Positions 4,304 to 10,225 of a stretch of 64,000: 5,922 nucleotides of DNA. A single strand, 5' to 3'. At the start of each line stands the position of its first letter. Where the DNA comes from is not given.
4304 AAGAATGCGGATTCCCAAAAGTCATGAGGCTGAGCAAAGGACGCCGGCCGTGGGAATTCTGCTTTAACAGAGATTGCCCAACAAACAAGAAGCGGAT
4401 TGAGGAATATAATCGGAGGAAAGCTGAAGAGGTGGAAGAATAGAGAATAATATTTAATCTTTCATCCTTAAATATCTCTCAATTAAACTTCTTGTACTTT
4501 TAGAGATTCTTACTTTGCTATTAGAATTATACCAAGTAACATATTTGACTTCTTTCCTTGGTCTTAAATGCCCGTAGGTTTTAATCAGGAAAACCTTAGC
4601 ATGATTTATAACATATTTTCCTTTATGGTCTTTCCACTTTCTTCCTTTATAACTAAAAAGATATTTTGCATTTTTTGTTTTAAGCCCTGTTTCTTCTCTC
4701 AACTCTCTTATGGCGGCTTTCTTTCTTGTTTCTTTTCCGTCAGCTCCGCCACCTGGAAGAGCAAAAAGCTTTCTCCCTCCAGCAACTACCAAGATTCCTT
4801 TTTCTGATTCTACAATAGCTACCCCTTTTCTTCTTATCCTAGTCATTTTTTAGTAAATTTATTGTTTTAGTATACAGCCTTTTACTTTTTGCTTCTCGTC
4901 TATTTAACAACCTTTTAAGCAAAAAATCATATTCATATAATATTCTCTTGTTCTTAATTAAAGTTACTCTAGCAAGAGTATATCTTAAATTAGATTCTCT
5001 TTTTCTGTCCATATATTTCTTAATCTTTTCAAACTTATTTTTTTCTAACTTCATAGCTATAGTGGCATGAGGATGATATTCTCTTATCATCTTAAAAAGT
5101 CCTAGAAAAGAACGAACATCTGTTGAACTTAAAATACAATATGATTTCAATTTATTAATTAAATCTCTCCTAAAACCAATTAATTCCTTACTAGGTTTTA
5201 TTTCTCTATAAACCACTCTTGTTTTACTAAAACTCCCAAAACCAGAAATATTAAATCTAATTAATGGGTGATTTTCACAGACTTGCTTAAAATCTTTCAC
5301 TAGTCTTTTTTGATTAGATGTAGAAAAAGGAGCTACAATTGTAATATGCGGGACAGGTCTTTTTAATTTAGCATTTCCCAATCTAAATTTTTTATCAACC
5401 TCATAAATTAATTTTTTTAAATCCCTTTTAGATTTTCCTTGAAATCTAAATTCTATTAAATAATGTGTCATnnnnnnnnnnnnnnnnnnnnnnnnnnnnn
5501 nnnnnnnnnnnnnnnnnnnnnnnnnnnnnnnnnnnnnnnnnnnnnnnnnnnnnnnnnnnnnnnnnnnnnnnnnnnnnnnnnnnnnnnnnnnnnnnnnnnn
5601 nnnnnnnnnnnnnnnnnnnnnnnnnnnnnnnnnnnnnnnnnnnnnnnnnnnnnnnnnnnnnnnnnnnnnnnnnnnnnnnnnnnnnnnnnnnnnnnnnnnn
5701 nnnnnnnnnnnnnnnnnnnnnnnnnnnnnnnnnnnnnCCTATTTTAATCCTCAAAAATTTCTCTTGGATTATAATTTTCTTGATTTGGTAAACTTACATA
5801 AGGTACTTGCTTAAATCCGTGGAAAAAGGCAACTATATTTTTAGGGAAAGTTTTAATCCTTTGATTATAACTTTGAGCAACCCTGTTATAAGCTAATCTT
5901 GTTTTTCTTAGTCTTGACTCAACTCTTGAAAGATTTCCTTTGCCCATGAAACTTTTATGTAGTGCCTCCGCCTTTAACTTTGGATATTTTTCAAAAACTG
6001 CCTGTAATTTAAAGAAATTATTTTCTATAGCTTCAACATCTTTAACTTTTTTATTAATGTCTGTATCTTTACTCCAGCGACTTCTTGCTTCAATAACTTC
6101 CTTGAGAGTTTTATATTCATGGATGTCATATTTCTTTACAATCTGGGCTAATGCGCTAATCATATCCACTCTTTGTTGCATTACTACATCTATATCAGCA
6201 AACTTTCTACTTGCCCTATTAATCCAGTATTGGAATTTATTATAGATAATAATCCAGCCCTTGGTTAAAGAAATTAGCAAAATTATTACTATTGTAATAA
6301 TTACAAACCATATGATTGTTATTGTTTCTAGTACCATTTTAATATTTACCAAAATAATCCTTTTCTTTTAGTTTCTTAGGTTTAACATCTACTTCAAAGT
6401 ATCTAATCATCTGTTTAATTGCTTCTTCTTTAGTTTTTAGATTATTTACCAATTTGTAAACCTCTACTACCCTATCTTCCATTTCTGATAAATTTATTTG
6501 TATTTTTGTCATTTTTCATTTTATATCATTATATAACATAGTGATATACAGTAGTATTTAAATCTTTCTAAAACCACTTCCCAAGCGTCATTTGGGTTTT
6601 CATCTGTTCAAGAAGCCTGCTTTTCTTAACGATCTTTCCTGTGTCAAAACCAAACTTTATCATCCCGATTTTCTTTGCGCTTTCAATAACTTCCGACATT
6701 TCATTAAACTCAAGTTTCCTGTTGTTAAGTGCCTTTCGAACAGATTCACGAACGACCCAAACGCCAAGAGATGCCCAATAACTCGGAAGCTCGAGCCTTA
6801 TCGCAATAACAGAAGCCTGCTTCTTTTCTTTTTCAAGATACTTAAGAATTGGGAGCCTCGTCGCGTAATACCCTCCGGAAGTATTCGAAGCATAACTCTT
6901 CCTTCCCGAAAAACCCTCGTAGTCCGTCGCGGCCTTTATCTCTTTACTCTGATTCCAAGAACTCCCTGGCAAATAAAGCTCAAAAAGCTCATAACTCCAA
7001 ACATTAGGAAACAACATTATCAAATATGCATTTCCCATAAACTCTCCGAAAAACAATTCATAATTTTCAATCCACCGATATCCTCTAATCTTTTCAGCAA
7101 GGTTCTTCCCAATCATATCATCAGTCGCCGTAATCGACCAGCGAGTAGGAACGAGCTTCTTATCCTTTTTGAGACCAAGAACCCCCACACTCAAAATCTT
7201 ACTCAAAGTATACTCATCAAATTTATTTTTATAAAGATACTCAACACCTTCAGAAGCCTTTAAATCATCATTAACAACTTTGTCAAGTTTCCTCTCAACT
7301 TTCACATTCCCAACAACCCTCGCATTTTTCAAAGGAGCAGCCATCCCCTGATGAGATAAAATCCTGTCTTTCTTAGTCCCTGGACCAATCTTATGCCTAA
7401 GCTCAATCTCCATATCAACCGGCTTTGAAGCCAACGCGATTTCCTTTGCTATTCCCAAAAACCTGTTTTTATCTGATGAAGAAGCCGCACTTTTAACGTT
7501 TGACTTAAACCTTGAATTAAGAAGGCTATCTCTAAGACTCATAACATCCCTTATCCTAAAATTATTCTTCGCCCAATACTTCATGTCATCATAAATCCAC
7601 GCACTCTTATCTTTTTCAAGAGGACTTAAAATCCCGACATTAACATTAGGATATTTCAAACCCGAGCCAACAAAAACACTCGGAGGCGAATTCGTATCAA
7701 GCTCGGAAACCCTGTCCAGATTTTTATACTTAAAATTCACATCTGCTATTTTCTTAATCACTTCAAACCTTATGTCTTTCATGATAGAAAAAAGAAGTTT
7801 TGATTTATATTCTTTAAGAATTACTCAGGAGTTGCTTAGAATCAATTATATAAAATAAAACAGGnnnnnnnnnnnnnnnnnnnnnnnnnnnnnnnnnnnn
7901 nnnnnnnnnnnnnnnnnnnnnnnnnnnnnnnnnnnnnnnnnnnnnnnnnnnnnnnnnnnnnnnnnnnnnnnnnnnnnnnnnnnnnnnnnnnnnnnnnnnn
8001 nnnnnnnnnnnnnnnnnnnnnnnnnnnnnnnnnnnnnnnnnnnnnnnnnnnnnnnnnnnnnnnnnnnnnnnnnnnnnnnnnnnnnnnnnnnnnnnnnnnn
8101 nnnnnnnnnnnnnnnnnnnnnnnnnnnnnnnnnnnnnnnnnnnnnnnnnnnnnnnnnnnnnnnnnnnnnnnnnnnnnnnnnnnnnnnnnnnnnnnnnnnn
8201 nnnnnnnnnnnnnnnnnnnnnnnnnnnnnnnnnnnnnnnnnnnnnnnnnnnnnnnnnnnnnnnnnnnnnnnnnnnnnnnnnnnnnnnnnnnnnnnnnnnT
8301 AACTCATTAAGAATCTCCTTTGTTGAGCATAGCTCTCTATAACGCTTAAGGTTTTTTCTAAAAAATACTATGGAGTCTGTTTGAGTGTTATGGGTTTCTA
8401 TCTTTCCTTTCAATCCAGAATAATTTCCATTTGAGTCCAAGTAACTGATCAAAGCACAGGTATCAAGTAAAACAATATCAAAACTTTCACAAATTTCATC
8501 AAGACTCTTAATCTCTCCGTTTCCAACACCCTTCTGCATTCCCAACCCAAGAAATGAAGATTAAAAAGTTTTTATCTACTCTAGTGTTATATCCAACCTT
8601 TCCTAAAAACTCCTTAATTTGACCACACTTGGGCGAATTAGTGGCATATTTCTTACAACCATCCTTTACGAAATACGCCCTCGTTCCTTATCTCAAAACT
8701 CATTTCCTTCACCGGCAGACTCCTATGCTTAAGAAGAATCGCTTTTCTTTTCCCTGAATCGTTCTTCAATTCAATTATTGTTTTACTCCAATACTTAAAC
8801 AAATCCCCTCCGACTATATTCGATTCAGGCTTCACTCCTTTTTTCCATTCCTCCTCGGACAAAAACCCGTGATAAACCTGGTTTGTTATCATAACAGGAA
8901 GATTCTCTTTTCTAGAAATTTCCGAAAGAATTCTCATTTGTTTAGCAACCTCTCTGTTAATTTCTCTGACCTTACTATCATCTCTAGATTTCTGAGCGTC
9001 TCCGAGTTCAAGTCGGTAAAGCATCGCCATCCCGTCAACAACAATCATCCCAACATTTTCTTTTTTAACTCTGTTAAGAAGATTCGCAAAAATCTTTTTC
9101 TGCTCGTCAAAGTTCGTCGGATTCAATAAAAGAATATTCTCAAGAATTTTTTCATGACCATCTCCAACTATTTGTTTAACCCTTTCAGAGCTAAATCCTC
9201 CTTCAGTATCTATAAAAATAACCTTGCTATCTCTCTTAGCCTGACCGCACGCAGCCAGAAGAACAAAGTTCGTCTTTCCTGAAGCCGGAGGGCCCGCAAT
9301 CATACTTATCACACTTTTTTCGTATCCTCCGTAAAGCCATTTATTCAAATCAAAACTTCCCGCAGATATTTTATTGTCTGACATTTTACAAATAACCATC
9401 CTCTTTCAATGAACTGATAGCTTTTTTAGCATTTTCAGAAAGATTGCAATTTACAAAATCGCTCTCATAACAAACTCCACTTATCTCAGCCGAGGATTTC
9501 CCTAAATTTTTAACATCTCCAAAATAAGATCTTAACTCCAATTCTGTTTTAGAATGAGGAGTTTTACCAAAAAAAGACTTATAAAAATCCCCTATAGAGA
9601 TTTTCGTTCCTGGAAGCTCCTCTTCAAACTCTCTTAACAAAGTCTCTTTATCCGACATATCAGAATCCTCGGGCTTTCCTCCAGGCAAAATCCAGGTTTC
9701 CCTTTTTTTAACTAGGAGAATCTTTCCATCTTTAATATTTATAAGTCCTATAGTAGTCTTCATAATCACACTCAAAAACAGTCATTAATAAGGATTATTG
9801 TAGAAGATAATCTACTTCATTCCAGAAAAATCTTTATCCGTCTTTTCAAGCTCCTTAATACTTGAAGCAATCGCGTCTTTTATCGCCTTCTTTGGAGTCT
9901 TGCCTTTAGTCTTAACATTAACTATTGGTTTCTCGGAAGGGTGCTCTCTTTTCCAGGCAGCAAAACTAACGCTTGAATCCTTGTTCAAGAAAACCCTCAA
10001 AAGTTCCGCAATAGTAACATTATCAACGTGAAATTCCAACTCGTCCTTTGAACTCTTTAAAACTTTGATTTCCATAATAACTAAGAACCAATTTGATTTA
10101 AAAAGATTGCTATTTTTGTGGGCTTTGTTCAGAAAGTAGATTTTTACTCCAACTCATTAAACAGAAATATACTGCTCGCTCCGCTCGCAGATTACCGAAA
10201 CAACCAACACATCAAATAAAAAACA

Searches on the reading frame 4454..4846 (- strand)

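Call 42: search_protein_families(library=pfam, proteins=[window:4454-4846:-], max_evalue=0.001)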
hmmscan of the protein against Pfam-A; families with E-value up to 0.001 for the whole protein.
window:4454-4846:- (130 aa): 1 family
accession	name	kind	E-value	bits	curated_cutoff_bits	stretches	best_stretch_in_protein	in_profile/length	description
PF00293.34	NUDIX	-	1.1e-10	42.1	21.1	1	9-74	8-85/134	NUDIX domain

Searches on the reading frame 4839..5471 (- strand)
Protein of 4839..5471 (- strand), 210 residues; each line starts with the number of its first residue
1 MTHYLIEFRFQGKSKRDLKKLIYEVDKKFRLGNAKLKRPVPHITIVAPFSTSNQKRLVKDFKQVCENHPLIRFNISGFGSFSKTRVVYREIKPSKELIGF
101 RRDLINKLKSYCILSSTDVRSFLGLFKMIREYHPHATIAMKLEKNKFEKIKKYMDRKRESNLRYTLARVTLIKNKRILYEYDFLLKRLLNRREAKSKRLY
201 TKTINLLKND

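Call 42: search_protein_families(library=pfam, proteins=[window:4839-5471:-], max_evalue=0.001)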
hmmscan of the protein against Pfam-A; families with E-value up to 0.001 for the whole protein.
window:4839-5471:- (210 aa): 2 families
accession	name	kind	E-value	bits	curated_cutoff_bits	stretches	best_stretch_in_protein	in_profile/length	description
PF13563.12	2_5_RNA_ligase2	-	6.7e-21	75.4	27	1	32-175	17-149/152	2'-5' RNA ligase superfamily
PF02834.22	LigT_PEase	-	3.3e-10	40.4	23.3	1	15-88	8-87/87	LigT like Phosphoesterase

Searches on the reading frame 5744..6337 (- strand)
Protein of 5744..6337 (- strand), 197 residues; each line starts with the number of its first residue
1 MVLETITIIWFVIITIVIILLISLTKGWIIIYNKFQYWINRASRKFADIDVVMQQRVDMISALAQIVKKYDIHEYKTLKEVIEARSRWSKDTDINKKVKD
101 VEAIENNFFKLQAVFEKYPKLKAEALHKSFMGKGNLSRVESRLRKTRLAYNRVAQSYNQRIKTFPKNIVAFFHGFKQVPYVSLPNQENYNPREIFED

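Call 42: search_protein_families(library=pfam, proteins=[window:5744-6337:-], max_evalue=0.001)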
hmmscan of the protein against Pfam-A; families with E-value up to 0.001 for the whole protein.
window:5744-6337:- (197 aa): 1 family
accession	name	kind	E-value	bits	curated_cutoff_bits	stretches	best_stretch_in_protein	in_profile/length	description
PF04011.17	LemA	-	2.5e-33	115.5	26.2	1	46-191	2-145/149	LemA family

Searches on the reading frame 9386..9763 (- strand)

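Call 43: search_protein_families(library=pfam, proteins=[window:9386-9763:-], max_evalue=0.001)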
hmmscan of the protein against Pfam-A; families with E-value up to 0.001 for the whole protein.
window:9386-9763:- (125 aa): 1 family
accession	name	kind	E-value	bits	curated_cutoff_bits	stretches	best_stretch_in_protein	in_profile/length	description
PF00293.34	NUDIX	-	3.4e-08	34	21.1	1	7-64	8-69/134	NUDIX domain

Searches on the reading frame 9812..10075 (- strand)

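Call 43: search_protein_families(library=pfam, proteins=[window:9812-10075:-], max_evalue=0.001)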
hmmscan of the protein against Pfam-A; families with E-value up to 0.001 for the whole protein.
window:9812-10075:- (87 aa): 1 family
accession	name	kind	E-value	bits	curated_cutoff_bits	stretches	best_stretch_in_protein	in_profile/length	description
PF13656.11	RNA_pol_L_2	-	2e-13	50.3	27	1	13-80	4-73/75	RNA polymerase Rpb3/Rpb11 dimerisation domain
